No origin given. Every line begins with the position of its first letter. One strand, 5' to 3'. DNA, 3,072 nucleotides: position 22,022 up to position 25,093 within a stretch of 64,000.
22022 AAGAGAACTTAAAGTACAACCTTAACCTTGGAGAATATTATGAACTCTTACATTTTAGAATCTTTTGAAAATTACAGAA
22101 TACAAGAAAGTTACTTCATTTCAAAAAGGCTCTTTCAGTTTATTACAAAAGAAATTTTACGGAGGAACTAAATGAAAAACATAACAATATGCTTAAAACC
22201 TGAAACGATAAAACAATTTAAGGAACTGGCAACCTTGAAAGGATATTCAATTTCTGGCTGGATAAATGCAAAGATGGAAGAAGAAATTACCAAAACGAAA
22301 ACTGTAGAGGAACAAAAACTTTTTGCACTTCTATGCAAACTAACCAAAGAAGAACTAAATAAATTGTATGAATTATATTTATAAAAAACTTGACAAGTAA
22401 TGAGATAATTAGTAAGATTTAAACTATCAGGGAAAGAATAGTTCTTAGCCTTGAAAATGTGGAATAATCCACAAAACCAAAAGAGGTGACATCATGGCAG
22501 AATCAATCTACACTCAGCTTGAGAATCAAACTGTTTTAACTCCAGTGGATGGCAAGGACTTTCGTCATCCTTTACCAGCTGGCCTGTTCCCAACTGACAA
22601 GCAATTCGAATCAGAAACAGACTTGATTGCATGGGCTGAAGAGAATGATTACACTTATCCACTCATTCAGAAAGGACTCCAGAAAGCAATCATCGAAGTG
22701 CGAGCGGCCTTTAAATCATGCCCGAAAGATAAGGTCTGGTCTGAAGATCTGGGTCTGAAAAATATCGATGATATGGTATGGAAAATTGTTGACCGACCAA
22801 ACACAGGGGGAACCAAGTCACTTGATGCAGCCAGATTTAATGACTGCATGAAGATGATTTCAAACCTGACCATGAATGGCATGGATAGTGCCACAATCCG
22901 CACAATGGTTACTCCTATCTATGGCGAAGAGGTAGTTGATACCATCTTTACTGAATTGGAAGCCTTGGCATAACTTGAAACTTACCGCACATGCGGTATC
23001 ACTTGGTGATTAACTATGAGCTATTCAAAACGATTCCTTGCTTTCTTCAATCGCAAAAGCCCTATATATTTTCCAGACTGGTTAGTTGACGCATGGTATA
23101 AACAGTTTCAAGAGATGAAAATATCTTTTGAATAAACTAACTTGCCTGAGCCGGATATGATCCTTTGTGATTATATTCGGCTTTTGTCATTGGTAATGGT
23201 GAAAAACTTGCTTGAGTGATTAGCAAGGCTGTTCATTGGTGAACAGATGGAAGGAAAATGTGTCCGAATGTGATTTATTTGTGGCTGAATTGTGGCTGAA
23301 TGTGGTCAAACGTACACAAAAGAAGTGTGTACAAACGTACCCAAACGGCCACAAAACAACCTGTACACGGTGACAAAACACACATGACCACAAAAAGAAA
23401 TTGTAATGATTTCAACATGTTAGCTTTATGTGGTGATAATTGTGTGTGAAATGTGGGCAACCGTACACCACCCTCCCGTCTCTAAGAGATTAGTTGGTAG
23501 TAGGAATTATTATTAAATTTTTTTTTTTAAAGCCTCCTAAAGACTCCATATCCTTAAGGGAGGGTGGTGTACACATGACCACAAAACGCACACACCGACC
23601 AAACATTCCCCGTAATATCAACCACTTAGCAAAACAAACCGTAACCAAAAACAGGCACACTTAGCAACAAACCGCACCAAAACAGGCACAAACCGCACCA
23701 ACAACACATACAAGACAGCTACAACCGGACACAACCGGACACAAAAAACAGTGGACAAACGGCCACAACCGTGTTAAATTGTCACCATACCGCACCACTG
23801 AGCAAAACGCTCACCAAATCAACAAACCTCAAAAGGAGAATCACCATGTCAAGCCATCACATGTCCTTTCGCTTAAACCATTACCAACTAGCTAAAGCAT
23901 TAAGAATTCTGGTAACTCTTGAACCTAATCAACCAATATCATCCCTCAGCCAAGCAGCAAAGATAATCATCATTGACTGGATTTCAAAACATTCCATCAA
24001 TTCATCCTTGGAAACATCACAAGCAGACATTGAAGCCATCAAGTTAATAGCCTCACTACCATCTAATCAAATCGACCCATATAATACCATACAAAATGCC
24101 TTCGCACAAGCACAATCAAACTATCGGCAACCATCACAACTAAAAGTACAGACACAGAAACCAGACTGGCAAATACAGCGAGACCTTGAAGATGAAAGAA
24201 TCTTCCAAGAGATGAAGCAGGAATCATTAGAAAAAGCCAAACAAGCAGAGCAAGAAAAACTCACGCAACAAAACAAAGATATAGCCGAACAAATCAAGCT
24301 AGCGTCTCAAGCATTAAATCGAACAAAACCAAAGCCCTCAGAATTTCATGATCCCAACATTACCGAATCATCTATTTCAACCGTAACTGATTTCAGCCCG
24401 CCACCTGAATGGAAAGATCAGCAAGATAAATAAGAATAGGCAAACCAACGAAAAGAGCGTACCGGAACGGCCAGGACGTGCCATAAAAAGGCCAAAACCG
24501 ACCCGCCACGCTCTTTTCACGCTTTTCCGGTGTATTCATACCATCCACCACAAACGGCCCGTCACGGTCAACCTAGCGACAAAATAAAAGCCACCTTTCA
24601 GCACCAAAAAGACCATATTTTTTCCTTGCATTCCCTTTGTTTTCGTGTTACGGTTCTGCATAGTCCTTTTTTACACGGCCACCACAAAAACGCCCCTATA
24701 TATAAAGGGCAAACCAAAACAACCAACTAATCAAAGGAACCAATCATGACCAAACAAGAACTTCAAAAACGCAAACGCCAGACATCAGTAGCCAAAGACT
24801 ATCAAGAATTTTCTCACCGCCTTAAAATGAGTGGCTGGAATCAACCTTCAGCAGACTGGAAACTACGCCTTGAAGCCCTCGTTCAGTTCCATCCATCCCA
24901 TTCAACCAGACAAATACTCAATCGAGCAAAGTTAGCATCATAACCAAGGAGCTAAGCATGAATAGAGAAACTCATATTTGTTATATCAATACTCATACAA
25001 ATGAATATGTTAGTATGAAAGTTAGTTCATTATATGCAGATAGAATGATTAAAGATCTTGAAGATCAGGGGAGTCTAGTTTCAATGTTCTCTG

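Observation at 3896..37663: The exact palindrome GTTCA-N4-TGAAC recurs five times, each time in an intergenic gap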

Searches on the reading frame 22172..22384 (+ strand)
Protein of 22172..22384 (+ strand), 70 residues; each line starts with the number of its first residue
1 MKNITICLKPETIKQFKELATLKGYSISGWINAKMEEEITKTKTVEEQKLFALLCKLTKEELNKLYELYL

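Call 42: search_protein_families(library=pfam, proteins=[window:22172-22384:+], max_evalue=1)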
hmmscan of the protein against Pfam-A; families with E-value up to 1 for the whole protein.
window:22172-22384:+ (70 aa): 2 families
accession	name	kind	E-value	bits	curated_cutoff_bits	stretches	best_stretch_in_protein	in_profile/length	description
PF19807.5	DUF6290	-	0.0038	17.8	27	1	1-39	1-39/72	Family of unknown function (DUF6290)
PF09386.16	ParD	-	0.049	14.5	27.3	1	1-54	1-55/80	Antitoxin ParD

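Call 43: search_protein_families(library=phrogs, proteins=[window:22172-22384:+], max_evalue=0.01)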
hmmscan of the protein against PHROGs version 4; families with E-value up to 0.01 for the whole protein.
window:22172-22384:+ (70 aa): 2 families
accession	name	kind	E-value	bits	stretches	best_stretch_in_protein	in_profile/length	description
phrog_21593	-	unknown function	0.0057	18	1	17-64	23-70/73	-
phrog_228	-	transcription regulation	0.0077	17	1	2-61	11-65/251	Arc-like repressor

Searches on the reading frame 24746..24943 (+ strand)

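Call 42: search_protein_families(library=pfam, proteins=[window:24746-24943:+], max_evalue=1)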
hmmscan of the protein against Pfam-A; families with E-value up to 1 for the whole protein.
window:24746-24943:+ (65 aa): 1 family
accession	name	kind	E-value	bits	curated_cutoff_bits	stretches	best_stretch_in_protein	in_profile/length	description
PF25633.1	Anula_coat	-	0.016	15.5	27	1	3-40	14-50/217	Anulavirus coat protein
